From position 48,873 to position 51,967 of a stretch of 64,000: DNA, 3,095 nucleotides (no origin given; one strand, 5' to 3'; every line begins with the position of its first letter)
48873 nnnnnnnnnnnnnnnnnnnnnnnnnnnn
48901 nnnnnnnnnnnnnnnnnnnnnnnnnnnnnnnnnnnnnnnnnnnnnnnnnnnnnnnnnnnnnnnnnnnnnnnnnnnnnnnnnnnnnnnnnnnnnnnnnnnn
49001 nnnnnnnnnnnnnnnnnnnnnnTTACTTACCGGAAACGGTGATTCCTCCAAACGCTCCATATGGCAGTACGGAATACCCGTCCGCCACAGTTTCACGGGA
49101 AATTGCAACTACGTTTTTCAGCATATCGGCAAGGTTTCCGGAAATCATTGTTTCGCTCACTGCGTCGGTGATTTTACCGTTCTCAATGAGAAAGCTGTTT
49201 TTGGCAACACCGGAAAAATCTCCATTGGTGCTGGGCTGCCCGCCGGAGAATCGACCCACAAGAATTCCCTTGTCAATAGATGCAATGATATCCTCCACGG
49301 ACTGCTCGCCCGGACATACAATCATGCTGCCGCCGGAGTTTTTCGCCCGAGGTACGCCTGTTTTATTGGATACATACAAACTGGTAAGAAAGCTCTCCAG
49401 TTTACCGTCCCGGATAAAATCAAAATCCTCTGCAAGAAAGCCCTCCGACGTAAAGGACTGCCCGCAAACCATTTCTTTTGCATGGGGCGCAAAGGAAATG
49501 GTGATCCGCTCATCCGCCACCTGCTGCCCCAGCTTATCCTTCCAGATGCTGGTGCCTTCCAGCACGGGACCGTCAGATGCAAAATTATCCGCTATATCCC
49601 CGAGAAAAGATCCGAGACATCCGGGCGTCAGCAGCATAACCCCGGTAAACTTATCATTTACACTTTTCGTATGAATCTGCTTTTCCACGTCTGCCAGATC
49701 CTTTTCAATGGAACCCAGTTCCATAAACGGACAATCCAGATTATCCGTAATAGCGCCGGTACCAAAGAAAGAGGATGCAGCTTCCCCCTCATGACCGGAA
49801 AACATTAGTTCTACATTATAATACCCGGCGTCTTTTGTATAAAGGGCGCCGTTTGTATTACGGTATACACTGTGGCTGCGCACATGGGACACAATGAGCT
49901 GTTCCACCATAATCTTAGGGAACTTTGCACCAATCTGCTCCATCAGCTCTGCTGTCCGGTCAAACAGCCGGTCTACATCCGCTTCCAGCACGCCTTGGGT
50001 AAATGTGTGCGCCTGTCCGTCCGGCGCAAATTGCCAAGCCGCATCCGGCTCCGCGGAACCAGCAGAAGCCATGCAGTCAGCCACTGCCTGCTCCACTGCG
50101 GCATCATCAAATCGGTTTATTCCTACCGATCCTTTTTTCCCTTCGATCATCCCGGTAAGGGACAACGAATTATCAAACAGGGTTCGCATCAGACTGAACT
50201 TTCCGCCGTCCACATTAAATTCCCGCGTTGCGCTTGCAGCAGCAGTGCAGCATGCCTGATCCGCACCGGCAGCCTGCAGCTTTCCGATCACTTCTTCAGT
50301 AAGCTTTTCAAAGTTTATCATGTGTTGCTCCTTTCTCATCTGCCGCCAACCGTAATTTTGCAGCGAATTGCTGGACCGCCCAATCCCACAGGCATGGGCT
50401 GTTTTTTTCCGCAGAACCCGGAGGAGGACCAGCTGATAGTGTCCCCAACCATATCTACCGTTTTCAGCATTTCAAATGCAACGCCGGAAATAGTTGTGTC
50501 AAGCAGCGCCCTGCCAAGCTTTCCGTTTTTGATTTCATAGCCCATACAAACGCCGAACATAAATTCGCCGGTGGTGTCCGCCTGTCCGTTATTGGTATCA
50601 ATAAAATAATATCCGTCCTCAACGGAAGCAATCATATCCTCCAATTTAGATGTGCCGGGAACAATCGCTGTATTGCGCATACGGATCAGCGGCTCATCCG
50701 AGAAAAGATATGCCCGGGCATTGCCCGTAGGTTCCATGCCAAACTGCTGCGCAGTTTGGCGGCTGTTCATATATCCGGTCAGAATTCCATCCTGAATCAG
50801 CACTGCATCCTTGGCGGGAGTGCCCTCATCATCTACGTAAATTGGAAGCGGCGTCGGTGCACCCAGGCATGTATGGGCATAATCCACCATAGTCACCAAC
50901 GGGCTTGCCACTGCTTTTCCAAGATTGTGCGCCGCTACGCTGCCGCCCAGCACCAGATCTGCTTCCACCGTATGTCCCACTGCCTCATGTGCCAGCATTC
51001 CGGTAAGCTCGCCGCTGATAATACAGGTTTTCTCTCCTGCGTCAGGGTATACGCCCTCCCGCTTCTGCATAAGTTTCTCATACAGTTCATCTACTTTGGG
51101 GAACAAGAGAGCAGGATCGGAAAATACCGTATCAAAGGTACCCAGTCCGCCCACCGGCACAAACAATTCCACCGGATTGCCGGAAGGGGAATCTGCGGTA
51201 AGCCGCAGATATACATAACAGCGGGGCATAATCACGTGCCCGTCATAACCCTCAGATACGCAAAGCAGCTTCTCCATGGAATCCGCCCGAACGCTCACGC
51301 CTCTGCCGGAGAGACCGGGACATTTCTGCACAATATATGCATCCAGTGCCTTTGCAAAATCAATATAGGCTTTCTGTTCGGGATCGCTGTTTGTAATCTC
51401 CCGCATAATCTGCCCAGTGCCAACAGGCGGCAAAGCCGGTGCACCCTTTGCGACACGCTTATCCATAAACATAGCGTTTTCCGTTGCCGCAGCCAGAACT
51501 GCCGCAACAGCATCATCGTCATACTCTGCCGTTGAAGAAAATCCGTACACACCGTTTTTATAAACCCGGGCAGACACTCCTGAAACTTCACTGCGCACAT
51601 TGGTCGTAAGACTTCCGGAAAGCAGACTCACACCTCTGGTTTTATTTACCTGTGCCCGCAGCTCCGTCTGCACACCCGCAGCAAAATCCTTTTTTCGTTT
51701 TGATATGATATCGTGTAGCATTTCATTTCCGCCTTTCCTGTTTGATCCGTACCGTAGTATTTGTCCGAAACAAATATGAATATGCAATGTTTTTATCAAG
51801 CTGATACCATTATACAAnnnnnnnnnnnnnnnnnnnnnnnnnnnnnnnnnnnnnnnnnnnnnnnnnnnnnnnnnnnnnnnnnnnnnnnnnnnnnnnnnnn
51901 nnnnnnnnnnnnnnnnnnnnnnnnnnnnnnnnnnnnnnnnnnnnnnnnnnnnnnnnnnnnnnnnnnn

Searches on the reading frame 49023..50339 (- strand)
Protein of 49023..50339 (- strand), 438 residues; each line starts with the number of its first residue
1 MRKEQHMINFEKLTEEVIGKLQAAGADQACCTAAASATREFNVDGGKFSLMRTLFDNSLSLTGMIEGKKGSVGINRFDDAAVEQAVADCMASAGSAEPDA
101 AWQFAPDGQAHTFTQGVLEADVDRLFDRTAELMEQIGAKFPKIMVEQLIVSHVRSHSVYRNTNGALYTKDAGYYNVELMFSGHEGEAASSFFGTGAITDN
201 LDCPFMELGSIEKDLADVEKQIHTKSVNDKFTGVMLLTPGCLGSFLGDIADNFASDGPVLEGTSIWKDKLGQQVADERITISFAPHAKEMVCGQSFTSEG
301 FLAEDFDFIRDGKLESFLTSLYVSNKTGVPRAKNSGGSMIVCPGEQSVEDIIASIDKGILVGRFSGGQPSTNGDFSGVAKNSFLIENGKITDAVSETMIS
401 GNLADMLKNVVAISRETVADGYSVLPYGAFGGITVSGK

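Call 50: search_protein_families(library=pfam, proteins=[window:49023-50339:-], max_evalue=0.00001)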
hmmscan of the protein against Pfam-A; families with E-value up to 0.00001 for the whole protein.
window:49023-50339:- (438 aa): 1 family
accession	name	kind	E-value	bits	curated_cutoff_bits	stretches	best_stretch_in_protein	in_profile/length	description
PF19289.4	PmbA_TldD_3rd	-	2.8e-49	167.7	22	1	235-437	6-220/220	PmbA/TldA metallopeptidase C-terminal domain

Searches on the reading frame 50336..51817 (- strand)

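Call 50: search_protein_families(library=pfam, proteins=[window:50336-51817:-], max_evalue=0.00001)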
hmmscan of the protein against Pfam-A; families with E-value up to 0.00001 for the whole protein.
window:50336-51817:- (493 aa): 2 families
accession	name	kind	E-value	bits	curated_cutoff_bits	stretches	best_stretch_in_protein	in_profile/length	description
PF19289.4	PmbA_TldD_3rd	-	2.3e-50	171.2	22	1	262-491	3-219/220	PmbA/TldA metallopeptidase C-terminal domain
PF01523.21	PmbA_TldD_1st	-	3.2e-10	40.4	20.9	1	52-115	2-65/65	PmbA/TldA metallopeptidase domain 1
